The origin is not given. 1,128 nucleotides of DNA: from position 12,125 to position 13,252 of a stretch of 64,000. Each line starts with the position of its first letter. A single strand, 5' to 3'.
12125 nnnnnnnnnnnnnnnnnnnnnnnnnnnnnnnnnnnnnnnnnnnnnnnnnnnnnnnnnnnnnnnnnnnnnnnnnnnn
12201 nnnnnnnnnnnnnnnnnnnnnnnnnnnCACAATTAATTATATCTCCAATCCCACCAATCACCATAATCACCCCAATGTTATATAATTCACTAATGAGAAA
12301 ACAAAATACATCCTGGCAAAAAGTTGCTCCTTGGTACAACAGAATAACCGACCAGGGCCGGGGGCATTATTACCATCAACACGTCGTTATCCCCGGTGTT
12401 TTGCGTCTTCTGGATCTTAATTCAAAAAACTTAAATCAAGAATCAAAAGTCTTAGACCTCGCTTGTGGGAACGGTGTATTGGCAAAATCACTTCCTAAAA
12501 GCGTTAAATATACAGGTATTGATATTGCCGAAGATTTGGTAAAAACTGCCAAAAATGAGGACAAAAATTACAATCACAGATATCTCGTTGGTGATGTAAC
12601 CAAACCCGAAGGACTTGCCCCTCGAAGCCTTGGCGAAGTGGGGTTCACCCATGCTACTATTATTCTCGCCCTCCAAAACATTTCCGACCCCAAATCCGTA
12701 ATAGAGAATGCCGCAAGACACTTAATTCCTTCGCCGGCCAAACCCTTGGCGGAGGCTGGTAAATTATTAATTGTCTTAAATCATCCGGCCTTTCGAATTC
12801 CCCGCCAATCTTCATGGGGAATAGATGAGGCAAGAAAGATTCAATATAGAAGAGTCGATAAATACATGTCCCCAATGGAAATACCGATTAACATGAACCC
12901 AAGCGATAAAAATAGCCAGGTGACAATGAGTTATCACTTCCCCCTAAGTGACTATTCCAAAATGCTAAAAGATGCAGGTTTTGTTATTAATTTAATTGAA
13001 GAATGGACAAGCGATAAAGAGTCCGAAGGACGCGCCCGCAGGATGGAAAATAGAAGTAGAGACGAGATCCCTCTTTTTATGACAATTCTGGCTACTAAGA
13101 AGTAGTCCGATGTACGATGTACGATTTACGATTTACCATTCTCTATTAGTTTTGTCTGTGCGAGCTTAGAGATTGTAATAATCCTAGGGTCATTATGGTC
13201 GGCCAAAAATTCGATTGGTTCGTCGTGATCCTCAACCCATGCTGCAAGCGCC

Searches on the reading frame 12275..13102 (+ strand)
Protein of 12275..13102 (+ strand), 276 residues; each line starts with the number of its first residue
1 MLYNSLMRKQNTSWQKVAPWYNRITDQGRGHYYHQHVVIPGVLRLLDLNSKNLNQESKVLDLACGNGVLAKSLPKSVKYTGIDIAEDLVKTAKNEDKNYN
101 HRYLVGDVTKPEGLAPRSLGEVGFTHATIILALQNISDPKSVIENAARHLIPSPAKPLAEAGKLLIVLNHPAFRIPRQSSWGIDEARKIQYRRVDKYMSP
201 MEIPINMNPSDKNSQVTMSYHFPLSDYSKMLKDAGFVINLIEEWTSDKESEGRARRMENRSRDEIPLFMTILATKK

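Call 59: find_homologous_proteins(query=window:12275-13102:+, max_evalue=1e-20)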
Query window:12275-13102:+ (276 aa): 4867 proteins with E <= 1e-20 among 5763 candidates; the best 120 are listed.
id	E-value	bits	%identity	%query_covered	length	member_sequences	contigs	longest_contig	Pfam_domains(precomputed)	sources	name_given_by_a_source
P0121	2.1e-182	623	100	100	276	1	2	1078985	PF13847.13,PF13489.13,PF05175.21,PF13649.13,PF08241.19,PF08242.19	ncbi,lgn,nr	ncbi:MAG: class I SAM-dependent methyltransferase [Candidatus Woesebacteria bacterium]|nr:MAG: class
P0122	7.7e-134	463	77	100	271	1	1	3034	PF13847.13,PF13489.13,PF13649.13,PF08241.19,PF08242.19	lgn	-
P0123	4.0e-132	458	79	97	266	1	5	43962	PF07021.19,PF13847.13,PF13489.13,PF05175.21,PF13649.13,PF08241.19,PF08242.19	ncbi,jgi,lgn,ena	-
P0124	9.5e-125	434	76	98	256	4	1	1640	PF13847.13,PF13489.13,PF13649.13,PF08241.19,PF08242.19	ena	-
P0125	6.2e-122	424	72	97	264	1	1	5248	PF13847.13,PF13489.13,PF13649.13,PF01209.25,PF08241.19,PF08242.19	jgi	jgi:ubiquinone/menaquinone biosynthesis C-methylase UbiE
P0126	8.4e-120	417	72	96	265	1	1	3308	PF13847.13,PF13649.13,PF08241.19,PF08242.19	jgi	jgi:ubiquinone/menaquinone biosynthesis C-methylase UbiE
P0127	2.2e-119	416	72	97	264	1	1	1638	PF13847.13,PF13489.13,PF13649.13,PF08241.19,PF08242.19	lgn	-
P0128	2.5e-119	416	74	95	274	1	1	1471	PF13847.13,PF13489.13,PF13649.13,PF08241.19,PF08242.19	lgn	-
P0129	2.3e-118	413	72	96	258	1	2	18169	PF13847.13,PF13489.13,PF05175.21,PF13649.13,PF01209.25,PF08241.19,PF08242.19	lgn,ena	-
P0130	3.5e-117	409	72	96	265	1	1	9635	PF13489.13,PF13649.13,PF08241.19,PF08242.19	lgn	-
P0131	3.6e-117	409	69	97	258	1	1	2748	PF13847.13,PF13489.13,PF13649.13,PF08241.19,PF08242.19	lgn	-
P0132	6.3e-117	408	69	96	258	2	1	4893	PF13847.13,PF13489.13,PF13649.13,PF08241.19,PF08242.19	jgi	-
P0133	8.1e-117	408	72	95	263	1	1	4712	PF13847.13,PF13489.13,PF13649.13,PF08241.19,PF08242.19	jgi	jgi:ubiquinone/menaquinone biosynthesis C-methylase UbiE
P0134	1.2e-116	407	70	97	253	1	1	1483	PF13847.13,PF13489.13,PF05175.21,PF13649.13,PF01135.26,PF01209.25,PF08241.19,PF08242.19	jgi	jgi:ubiquinone/menaquinone biosynthesis C-methylase UbiE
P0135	1.5e-116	407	70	98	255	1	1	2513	PF13847.13,PF13489.13,PF13649.13,PF01209.25,PF08241.19,PF08242.19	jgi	jgi:ubiquinone/menaquinone biosynthesis C-methylase UbiE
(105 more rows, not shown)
